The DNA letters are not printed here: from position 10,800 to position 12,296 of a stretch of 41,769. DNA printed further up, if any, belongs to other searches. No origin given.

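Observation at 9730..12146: Three-gene secreted cluster coupling NPCNPC-repeat Cys/Met/His proteins to c-type cytochromes: candidate undescribed periplasmic metal/redox system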

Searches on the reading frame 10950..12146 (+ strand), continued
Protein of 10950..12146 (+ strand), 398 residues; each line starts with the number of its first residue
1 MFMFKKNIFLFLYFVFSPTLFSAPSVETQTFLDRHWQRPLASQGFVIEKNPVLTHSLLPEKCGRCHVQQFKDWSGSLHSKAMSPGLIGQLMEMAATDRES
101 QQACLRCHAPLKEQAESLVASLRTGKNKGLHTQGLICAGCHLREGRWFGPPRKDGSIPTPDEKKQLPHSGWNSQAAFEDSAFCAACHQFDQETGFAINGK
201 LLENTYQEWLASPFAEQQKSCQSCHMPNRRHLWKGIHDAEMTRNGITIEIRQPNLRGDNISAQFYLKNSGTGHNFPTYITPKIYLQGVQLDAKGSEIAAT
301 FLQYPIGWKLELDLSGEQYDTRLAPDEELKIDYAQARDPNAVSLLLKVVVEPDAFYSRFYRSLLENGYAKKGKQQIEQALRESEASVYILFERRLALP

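Call 77: search_solved_structures(query=window:10950-12143:+, max_evalue=0.01, show_alignments=2)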
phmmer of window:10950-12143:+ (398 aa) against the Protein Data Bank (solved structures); distinct sequences matched with E-value up to 0.01: 1.
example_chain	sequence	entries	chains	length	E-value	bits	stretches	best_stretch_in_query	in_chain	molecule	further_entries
5ze8_A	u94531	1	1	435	7.2e-08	35.2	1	54-142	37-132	cytochrome c552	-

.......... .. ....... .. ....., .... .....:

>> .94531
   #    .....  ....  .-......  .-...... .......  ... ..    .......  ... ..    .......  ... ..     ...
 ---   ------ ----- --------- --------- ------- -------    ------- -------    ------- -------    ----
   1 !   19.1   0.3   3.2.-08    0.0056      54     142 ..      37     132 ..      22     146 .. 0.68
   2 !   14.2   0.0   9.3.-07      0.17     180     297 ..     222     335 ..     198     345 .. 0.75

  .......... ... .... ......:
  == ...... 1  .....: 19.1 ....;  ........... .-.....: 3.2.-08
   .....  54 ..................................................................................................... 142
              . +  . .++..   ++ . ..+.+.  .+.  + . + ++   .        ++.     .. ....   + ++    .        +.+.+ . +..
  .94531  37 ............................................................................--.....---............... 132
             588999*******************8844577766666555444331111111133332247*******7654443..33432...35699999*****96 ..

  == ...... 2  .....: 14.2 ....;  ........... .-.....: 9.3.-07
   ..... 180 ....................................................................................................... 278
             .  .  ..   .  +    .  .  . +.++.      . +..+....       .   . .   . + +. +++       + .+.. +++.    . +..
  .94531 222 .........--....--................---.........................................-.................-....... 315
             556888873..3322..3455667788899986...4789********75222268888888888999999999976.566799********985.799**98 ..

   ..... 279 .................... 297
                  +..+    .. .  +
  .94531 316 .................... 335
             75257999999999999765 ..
